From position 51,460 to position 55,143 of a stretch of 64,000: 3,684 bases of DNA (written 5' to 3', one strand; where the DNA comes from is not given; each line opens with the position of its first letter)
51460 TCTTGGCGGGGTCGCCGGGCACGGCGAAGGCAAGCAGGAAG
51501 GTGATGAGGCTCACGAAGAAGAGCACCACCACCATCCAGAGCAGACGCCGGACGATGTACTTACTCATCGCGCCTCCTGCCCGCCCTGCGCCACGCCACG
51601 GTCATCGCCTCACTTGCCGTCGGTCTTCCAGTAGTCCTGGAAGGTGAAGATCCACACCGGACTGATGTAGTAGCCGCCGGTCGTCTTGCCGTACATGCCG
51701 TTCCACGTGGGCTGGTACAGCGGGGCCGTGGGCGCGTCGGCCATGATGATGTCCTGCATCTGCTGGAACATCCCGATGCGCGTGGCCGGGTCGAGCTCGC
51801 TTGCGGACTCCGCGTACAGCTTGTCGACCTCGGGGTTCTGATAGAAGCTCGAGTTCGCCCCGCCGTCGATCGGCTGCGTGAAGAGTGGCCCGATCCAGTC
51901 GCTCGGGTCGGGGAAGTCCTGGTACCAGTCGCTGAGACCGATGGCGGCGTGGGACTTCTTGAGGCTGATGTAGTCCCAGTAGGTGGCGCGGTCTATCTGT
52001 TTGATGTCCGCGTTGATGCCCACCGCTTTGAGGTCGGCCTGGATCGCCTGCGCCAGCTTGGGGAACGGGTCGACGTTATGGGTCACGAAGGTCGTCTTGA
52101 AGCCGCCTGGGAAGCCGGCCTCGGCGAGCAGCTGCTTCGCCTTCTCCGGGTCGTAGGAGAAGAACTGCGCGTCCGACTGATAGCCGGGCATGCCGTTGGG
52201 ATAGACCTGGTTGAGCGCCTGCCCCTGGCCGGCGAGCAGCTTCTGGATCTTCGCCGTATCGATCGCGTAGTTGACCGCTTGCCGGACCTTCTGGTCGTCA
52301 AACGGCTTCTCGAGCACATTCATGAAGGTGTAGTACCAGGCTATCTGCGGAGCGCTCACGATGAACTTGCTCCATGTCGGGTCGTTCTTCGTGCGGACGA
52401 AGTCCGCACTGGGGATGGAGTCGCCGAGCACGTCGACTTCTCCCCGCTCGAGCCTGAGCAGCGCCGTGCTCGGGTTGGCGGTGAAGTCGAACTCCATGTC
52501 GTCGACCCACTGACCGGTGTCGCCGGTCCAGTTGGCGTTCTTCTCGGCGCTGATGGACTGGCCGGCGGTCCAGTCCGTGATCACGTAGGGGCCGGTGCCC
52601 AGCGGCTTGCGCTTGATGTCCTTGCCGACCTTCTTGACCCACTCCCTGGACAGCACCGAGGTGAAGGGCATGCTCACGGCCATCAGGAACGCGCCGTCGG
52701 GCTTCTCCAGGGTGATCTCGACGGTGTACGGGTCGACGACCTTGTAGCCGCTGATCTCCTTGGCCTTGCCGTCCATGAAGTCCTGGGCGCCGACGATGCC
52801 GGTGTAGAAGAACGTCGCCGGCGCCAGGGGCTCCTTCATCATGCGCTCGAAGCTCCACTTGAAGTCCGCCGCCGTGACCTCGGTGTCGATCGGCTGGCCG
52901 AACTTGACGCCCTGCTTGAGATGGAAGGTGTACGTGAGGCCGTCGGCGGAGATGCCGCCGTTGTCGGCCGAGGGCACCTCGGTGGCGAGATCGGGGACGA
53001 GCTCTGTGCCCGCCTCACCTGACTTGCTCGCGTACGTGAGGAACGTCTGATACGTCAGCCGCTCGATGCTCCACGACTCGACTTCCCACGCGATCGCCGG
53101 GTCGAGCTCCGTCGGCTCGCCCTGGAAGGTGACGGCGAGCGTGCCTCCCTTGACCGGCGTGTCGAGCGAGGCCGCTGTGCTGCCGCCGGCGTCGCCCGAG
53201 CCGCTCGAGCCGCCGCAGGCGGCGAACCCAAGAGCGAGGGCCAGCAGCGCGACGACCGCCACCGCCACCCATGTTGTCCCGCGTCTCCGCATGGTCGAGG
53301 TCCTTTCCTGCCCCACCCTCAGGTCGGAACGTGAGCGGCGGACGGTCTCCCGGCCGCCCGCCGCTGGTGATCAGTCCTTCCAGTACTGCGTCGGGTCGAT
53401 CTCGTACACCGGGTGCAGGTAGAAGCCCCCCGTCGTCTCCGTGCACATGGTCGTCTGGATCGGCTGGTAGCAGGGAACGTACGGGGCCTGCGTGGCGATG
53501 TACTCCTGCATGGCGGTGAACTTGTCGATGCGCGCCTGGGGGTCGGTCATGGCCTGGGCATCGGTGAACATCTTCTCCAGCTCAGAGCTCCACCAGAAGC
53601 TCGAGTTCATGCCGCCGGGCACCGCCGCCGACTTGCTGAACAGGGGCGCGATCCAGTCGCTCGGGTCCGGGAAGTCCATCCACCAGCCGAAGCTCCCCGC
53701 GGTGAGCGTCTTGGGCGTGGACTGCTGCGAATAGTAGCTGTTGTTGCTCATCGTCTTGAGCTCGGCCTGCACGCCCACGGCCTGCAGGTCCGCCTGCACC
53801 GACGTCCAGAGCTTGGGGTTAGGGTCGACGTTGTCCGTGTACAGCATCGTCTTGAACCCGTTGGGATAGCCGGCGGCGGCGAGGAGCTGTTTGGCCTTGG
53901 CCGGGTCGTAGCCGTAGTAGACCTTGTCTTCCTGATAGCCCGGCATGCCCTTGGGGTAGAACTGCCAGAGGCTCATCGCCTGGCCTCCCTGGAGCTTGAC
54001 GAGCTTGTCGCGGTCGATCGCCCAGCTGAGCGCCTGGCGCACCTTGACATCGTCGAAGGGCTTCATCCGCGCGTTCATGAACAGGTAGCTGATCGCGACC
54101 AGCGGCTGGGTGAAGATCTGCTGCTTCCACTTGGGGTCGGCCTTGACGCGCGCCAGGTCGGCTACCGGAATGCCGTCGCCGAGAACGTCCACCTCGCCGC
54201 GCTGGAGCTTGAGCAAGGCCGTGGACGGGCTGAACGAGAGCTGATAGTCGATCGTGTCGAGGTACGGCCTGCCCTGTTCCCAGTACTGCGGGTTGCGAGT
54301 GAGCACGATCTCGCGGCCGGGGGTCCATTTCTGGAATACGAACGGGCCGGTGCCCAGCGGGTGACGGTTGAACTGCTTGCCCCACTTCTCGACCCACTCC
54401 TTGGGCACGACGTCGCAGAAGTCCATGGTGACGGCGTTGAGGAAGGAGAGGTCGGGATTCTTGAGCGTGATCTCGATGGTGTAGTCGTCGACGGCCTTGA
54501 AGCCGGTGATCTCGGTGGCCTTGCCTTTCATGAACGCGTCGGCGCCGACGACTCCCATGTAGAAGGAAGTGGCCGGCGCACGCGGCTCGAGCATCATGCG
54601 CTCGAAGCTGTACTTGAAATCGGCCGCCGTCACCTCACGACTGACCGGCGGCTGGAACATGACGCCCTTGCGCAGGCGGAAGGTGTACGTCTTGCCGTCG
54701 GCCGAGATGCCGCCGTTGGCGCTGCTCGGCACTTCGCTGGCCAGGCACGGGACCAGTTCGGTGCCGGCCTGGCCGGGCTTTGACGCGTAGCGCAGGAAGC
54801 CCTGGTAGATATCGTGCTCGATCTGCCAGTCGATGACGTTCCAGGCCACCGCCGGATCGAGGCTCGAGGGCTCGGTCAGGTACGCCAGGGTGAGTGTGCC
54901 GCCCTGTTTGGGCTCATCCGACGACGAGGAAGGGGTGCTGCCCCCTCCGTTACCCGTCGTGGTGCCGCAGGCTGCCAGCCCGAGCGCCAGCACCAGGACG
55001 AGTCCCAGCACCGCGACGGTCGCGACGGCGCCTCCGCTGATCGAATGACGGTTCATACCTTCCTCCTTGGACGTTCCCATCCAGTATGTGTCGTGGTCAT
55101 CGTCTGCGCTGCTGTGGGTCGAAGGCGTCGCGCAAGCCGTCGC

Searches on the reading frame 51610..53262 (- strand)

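Call 56: search_protein_families(library=pfam, proteins=[window:51610-53262:-])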
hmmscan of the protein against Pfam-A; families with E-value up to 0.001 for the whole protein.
window:51610-53262:- (550 aa): 1 family
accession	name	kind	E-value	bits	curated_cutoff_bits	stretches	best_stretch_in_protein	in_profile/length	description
PF00496.27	SBP_bac_5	-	2.9e-83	280.4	32.4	1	87-463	1-363/368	Bacterial extracellular solute-binding proteins, family 5 Middle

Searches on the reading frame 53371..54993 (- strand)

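Call 56: search_protein_families(library=pfam, proteins=[window:53371-54993:-])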
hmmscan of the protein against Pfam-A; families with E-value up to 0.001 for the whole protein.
window:53371-54993:- (540 aa): 1 family
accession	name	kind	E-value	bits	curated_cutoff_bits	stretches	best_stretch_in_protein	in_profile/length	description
PF00496.27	SBP_bac_5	-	1.9e-90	304.1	32.4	1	80-455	2-364/368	Bacterial extracellular solute-binding proteins, family 5 Middle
